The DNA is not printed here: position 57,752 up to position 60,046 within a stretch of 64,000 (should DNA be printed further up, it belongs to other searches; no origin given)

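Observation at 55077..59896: cooS - [FeFe]-hydrogenase - SMR - alcohol dehydrogenase block fused onto a microcompartment operon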

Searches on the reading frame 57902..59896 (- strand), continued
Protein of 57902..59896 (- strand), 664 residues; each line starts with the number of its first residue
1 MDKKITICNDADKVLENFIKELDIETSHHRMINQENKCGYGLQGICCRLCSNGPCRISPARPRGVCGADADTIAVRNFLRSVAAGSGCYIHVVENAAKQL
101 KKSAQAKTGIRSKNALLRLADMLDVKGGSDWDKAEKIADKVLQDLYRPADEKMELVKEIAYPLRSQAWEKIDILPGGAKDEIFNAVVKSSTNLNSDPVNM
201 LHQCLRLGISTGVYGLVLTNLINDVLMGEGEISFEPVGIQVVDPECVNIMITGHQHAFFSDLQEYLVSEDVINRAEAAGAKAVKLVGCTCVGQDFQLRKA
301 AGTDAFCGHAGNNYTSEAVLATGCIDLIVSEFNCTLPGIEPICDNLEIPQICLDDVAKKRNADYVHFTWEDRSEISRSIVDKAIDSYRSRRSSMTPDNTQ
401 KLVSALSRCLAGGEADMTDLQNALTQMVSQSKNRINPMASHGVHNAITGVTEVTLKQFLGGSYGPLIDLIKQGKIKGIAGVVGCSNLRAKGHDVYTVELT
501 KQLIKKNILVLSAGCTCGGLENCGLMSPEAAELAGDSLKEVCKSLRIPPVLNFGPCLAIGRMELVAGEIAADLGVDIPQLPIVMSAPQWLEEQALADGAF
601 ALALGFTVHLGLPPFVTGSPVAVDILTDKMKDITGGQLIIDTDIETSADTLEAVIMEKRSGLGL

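Call 11: search_solved_structures(query=window:57902-59896:-, show_alignments=5, max_evalue=1e-79)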
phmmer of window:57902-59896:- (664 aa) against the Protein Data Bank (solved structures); distinct sequences matched with E-value up to 1e-79: 5.
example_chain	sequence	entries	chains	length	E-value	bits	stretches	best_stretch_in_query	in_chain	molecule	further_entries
7b7q_A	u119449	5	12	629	6.9e-103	348.5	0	434-664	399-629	Carbon monoxide dehydrogenase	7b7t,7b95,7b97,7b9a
6t7j_B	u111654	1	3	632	1.4e-98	334.3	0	445-663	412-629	Carbon monoxide dehydrogenase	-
6elq_X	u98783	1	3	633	1.3e-85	291.4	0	19-394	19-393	Carbon Monoxide Dehydrogenase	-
9tox_X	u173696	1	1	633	4e-80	273.3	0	463-664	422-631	Carbon monoxide dehydrogenase 2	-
7err_A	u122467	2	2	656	4.7e-80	273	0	463-664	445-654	Carbon monoxide dehydrogenase 2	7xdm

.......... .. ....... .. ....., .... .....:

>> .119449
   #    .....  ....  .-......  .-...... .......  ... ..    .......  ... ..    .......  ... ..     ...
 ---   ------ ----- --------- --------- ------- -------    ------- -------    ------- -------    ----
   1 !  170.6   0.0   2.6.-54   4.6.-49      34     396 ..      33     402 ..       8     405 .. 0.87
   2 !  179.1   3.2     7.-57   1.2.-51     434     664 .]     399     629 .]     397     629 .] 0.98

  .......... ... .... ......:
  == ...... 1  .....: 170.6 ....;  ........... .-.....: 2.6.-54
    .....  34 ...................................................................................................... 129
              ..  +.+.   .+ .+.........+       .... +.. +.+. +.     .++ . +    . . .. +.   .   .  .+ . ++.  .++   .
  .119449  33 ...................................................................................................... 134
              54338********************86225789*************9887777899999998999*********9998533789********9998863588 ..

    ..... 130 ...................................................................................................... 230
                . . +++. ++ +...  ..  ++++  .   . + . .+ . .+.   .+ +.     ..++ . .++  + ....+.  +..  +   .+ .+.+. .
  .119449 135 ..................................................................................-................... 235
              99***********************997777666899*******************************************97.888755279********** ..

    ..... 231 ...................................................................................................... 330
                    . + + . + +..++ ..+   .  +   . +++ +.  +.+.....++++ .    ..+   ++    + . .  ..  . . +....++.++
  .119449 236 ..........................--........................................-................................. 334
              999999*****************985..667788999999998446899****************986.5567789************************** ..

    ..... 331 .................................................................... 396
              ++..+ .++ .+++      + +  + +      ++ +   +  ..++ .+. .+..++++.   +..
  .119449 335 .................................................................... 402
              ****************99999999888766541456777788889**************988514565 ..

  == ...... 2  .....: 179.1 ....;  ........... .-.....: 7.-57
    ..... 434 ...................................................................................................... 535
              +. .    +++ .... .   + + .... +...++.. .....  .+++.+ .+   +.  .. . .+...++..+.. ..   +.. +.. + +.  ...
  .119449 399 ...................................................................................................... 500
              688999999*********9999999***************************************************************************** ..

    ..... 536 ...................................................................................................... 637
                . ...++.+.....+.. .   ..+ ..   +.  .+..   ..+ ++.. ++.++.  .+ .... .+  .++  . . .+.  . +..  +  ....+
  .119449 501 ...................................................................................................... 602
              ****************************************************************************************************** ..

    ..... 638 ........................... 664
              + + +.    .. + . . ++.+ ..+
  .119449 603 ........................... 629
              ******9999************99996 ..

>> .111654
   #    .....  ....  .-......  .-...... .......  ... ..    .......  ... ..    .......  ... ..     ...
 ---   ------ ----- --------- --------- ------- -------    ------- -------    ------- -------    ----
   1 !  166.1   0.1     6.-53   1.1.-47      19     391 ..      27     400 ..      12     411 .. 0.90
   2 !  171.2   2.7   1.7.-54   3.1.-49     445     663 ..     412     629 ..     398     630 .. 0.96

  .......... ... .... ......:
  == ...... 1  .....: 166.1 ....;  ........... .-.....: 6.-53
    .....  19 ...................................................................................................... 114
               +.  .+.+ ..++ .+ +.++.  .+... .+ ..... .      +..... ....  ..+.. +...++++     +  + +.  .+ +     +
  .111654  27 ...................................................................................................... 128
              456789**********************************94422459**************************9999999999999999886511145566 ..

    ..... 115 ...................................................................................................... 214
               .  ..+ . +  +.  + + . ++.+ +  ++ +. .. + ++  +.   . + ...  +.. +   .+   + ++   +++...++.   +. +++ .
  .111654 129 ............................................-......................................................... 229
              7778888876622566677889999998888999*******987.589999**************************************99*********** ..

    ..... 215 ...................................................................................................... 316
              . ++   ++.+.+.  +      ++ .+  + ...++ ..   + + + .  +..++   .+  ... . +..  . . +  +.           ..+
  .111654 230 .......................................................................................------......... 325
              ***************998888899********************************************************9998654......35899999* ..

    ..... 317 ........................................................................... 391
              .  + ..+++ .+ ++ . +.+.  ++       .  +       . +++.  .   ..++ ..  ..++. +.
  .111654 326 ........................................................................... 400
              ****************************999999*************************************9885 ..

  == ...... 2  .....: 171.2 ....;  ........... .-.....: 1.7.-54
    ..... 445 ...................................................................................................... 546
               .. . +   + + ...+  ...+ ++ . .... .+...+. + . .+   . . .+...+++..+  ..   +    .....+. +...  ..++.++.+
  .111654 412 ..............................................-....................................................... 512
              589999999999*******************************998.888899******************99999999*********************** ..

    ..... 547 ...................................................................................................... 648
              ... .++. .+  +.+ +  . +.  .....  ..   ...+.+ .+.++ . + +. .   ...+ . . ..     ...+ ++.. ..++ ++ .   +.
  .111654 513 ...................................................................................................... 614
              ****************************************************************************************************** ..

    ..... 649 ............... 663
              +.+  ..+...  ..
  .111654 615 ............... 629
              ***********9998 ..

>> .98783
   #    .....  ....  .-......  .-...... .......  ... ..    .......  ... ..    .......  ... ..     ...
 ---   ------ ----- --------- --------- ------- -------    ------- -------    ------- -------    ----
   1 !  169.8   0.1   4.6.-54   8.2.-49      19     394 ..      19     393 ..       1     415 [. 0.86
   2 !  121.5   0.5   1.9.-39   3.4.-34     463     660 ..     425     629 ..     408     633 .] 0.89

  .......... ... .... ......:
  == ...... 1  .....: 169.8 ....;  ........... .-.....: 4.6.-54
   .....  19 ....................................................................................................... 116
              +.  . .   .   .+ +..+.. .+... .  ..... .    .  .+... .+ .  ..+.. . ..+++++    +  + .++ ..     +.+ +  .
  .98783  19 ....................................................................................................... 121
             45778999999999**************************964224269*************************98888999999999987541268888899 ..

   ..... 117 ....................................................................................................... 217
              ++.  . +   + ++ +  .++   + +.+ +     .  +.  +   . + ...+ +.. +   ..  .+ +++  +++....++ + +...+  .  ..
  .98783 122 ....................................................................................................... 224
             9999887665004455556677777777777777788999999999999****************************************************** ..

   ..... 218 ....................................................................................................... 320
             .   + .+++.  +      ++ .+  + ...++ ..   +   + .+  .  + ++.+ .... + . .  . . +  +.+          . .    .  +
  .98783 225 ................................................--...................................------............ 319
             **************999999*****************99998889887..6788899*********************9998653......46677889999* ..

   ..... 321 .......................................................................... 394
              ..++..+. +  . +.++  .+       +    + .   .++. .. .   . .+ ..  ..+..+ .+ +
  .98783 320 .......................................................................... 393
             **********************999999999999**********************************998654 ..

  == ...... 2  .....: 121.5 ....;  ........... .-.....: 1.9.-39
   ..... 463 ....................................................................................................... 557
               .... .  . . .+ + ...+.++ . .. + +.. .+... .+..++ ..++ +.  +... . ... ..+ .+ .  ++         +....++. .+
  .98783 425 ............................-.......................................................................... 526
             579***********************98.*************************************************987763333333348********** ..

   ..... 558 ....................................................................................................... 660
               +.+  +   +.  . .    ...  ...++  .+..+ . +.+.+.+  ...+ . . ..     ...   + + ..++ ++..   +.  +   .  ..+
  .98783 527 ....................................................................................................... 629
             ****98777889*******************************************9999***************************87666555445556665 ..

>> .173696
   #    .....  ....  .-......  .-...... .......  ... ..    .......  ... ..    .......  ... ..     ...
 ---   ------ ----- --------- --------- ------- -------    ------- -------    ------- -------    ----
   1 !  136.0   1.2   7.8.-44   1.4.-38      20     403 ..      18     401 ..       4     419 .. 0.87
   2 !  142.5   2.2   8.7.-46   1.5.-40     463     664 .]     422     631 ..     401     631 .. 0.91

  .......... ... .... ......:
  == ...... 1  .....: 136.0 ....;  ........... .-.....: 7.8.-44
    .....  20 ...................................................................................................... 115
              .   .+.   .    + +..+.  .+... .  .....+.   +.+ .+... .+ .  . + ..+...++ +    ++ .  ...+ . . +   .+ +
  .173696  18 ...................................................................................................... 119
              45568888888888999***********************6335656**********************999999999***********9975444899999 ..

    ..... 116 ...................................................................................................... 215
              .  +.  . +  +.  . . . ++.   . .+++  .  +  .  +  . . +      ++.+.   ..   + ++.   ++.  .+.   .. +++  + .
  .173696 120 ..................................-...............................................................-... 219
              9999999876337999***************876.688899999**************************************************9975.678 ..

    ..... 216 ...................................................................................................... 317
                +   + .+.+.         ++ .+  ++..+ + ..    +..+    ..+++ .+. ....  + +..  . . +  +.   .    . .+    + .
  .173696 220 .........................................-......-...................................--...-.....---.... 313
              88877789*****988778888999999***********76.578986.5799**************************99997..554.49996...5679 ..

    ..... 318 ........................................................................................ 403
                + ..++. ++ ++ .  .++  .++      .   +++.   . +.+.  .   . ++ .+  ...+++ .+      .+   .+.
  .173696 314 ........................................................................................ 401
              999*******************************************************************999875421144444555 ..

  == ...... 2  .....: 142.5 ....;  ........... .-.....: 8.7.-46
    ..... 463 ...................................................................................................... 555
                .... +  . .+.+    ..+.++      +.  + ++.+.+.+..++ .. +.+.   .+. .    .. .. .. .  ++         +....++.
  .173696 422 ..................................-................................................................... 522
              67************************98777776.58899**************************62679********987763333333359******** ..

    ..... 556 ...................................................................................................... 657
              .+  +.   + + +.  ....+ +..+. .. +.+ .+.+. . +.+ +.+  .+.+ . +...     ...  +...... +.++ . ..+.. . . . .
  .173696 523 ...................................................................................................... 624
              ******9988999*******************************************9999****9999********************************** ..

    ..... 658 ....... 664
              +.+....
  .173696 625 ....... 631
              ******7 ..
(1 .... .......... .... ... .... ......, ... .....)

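Call 21: find_homologous_proteins(query=window:57902-59896:-, max_evalue=1e-30)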
Query window:57902-59896:- (664 aa): 3134 proteins with E <= 1e-30 among 8000 candidates; the best 120 are listed.
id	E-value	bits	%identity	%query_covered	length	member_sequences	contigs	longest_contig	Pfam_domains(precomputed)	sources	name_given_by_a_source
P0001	0.0e+0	1408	92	100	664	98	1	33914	PF03063.26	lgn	-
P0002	0.0e+0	1334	88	100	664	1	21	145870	PF03063.26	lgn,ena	-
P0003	0.0e+0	1331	87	100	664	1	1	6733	PF03063.26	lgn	-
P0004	0.0e+0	1329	87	100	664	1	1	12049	PF03063.26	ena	-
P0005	0.0e+0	1308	86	100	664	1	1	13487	PF03063.26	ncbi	ncbi:MAG: carbon monoxide dehydrogenase [Lentihominibacter sp.]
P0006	0.0e+0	1203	79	100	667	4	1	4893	PF03063.26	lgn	-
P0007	0.0e+0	1194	78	100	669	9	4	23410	PF03063.26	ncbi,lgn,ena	-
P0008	0.0e+0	1183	78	100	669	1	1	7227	PF03063.26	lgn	-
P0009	0.0e+0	1164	77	100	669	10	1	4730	PF03063.26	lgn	-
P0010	0.0e+0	1157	76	100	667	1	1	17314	PF03063.26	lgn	-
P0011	0.0e+0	1140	75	100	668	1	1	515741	PF03063.26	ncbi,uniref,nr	ncbi:carbon monoxide dehydrogenase [Anaerovorax odorimutans]|uniref:Carbon monoxide dehydrogenase n=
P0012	0.0e+0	1135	75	100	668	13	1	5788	PF03063.26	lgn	-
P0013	0.0e+0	1134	75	100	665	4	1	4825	PF03063.26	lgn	-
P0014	0.0e+0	1130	74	100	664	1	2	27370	PF03063.26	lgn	-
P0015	0.0e+0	1130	74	100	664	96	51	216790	PF03063.26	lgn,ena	-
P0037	0.0e+0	1039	68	100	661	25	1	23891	PF03063.26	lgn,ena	-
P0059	5.3e-279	945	65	99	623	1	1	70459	PF03063.26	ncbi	-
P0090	1.2e-264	898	62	99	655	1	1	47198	PF03063.26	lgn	-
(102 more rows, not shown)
